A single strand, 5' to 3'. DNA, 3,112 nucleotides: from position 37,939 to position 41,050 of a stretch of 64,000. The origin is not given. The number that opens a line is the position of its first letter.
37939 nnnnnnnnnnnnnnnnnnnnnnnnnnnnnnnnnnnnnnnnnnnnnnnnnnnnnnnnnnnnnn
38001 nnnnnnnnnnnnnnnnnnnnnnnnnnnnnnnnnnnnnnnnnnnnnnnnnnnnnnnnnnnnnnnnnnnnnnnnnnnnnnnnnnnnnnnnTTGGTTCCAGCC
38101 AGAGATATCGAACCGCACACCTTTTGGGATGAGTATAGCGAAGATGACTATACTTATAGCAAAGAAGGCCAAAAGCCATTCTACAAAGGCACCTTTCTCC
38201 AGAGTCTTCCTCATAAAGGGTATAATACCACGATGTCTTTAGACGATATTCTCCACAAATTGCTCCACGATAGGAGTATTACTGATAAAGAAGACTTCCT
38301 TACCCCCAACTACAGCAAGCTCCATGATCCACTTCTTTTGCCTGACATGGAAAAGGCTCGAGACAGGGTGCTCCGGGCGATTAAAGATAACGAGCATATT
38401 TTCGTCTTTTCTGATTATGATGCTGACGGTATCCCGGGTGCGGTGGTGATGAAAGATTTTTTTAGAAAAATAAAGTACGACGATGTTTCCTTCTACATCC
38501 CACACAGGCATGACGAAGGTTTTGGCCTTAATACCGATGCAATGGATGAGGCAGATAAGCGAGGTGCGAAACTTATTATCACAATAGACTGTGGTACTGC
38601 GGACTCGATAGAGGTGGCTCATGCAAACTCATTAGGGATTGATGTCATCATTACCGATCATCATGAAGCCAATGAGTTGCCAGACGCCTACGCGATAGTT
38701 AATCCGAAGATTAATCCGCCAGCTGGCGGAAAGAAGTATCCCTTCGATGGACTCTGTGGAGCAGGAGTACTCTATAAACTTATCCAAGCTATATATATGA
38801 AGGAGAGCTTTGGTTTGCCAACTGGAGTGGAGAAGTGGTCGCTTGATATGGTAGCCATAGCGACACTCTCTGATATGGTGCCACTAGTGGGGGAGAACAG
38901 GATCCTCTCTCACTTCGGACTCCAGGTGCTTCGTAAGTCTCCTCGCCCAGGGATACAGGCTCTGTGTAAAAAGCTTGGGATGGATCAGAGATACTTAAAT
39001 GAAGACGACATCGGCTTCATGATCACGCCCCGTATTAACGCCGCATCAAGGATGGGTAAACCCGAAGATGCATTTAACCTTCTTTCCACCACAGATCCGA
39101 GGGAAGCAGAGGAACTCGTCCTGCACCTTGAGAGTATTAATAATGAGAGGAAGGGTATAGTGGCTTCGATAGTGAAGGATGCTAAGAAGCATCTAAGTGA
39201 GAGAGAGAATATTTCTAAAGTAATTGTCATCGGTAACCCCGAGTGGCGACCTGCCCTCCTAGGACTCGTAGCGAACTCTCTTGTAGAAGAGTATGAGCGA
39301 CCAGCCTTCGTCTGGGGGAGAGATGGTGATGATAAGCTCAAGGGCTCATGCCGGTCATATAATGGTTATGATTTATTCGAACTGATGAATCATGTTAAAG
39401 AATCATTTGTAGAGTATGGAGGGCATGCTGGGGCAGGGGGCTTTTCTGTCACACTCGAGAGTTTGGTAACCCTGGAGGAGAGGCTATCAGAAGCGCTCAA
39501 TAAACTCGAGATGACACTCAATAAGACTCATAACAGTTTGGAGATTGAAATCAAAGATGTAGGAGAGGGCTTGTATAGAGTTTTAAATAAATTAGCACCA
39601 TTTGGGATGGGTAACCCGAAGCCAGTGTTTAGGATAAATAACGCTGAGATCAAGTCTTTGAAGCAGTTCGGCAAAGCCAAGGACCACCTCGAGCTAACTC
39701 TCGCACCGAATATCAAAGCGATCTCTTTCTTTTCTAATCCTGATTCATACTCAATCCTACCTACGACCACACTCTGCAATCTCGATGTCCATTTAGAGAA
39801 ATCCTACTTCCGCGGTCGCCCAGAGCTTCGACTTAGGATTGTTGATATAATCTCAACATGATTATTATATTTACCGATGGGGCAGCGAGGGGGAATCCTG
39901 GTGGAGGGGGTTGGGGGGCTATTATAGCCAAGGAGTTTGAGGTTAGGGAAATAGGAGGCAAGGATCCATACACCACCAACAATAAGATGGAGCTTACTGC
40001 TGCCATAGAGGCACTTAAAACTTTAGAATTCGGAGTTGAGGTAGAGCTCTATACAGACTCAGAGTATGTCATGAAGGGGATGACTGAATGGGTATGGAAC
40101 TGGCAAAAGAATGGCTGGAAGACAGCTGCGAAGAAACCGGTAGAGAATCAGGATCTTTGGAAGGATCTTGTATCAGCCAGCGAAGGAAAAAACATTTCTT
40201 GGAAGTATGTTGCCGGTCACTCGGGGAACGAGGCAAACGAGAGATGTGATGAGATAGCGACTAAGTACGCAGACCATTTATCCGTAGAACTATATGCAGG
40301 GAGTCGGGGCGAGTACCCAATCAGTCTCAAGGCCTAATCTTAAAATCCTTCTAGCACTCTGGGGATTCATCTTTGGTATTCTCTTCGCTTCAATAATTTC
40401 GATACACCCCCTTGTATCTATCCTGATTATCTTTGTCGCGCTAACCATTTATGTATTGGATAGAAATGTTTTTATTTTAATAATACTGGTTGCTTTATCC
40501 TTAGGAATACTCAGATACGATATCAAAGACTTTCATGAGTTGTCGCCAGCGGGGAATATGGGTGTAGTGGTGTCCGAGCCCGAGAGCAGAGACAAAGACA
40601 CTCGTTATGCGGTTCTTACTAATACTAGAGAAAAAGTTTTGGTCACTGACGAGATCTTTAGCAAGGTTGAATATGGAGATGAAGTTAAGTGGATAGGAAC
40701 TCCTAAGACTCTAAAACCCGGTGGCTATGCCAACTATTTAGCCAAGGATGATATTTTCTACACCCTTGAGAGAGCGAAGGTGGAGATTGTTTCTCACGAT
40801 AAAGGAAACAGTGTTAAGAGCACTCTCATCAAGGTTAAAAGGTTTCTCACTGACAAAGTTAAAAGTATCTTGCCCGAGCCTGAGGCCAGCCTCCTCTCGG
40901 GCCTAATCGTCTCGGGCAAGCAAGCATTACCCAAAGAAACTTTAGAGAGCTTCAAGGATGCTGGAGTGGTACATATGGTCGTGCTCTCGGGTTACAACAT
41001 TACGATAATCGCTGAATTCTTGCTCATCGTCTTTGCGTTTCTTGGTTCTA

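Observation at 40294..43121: ComEC encoded in two pieces separated by an antisense superoxide dismutase gene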

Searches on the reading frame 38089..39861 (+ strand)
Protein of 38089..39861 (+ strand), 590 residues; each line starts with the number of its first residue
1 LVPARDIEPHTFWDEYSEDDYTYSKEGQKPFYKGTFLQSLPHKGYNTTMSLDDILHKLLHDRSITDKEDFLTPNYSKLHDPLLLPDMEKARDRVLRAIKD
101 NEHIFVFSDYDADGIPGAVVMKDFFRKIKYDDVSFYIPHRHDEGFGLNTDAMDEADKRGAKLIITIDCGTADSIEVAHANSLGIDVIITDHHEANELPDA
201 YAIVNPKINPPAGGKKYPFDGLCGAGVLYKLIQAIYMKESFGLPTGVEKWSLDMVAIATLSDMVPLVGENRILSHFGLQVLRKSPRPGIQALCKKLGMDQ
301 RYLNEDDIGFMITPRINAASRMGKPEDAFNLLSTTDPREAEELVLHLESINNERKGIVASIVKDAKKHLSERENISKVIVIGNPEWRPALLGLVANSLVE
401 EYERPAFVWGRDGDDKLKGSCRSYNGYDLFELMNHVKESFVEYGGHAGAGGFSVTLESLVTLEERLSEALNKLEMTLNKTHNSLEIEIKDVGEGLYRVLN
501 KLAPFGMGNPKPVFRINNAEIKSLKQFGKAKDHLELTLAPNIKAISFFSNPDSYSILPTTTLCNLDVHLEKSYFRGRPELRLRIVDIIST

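Call 3: search_protein_families(library=pfam, proteins=[window:38089-39861:+], max_evalue=0.01)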
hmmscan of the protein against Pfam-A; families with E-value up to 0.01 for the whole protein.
window:38089-39861:+ (590 aa): 3 families
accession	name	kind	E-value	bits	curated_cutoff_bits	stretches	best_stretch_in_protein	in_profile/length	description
PF01368.27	DHH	-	2.4e-23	83.2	28.1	1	103-259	1-125/125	DHH family, N-terminal domain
PF17768.7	RecJ_OB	-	3e-18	66.3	27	1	485-586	4-107/107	RecJ OB domain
PF02272.25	DHHA1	-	3.1e-11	44.1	25.9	1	377-477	3-100/102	DHHA1 domain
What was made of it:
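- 38089..39861 (+): recJ (longest ORF; the true start is probably about 150 nt further in). First gene of the recJ-rnhA-comEC(core) co-directional run. Pfam DHH, DHHA1 and RecJ_OB (call 3).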

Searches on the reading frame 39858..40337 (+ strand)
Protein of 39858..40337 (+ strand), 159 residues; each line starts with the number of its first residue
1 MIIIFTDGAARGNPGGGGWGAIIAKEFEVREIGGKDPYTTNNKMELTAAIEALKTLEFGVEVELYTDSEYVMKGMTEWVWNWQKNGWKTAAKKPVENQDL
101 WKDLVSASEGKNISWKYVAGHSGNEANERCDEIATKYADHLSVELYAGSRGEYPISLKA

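Call 3: search_protein_families(library=pfam, proteins=[window:39858-40337:+], max_evalue=0.01)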
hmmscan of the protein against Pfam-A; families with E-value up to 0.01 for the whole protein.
window:39858-40337:+ (159 aa): 1 family
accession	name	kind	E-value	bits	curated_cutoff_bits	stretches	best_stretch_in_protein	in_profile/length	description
PF00075.30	RNase_H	-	1.7e-44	151.8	25.8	1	2-137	4-139/141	RNase H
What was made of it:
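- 39858..40337 (+): rnhA (RNase HI). Overlaps the core start by 44 nt. Pfam RNase_H, E = 1.7e-44 (call 3).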

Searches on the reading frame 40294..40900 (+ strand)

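Call 53: search_protein_families(library=pfam, proteins=[window:40294-40900:+], max_evalue=10)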
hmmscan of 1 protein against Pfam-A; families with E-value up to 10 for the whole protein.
window:40294-40900:+ (202 aa): 1 family
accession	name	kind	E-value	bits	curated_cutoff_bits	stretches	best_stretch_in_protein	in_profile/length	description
PF13567.11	DUF4131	-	0.016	15.4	31.6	1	40-164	8-163/165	Domain of unknown function (DUF4131)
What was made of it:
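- On ComEC/Rec2 (core, ORF1): PF13567 covers residues 40-164 (profile 8-163 of 165) but scores only 15.4 bits against a 31.6 cut-off (call 53).
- Checked: It covers residues 40-164 end to end but scores 15.4 bits against a 31.6 cut-off (call 53).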
